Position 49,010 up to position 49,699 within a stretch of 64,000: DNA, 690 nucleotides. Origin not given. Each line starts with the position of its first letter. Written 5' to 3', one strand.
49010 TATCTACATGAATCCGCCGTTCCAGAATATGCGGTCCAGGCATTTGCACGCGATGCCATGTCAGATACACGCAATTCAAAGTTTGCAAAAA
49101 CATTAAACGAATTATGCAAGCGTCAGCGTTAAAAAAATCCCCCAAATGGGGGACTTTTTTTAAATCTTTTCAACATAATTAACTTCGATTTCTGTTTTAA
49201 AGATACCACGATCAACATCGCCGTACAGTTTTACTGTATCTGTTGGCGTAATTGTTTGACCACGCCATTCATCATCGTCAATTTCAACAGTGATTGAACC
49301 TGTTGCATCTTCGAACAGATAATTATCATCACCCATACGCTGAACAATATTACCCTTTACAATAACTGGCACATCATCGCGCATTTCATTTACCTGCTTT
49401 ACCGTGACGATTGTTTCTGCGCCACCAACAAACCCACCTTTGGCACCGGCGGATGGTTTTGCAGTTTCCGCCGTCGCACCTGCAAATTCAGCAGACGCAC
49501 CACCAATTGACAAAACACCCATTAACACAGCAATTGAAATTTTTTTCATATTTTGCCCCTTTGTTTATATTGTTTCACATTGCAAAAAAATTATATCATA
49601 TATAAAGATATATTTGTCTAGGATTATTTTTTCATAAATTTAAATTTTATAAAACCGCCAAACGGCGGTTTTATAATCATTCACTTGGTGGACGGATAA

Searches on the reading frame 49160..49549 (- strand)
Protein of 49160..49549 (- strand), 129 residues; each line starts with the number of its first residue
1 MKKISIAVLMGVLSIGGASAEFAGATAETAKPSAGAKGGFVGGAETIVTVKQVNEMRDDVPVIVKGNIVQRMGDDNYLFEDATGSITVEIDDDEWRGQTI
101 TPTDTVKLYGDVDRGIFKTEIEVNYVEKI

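Call 4: search_protein_families(library=pfam, proteins=[window:49160-49549:-], max_evalue=1)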
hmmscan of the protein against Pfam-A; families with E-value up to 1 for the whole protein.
window:49160-49549:- (129 aa): 1 family
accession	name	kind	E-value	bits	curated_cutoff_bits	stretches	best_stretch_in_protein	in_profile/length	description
PF04076.19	BOF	-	5.4e-30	104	25.8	1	32-128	7-103/103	Bacterial OB fold (BOF) protein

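Call 67: find_encoding_contigs(protein=window:49160-49549:-, flank=8000, max_places=6)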
Protein window:49160-49549:- (129 aa): 7 contigs read that carry it; 6 places shown.
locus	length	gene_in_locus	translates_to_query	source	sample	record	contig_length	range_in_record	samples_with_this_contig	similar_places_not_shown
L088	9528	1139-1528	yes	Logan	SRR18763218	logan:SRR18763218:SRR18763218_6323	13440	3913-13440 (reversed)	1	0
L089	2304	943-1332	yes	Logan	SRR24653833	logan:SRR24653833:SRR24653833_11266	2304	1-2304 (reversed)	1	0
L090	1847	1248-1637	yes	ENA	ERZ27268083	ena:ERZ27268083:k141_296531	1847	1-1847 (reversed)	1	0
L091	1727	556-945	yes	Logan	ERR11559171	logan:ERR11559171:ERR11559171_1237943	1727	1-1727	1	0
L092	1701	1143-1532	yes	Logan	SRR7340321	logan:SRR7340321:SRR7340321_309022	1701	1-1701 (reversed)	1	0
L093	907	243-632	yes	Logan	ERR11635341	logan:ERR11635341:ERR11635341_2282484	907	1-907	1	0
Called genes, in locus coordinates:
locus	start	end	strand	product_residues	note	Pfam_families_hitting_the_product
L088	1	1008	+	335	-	?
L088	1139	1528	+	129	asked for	PF04076:BOF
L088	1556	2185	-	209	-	-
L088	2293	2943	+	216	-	PF11967:RecO_N (weak), PF02565:RecO_C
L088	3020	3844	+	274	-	PF13462:Thioredoxin_4, PF13098:Thioredoxin_2, PF01323:DSBA, PF13743:Thioredoxin_5 (weak)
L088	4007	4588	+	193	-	PF00574:CLP_protease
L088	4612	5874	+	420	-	PF06689:zf-C4_ClpX, PF00493:MCM (weak), PF05496:RuvB_N (faint), PF00004:AAA, PF07724:AAA_2, PF07728:AAA_5 (faint), PF10431:ClpB_D2-small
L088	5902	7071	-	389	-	PF00162:PGK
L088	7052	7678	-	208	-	PF01351:RNase_HII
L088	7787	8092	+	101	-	-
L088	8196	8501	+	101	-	-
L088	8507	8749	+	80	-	-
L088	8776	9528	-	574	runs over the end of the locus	PF13181:TPR_8 (faint), PF01464:SLT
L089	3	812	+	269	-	?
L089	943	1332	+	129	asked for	PF04076:BOF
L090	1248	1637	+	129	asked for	PF04076:BOF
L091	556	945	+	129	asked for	PF04076:BOF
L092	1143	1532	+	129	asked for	PF04076:BOF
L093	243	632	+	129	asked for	PF04076:BOF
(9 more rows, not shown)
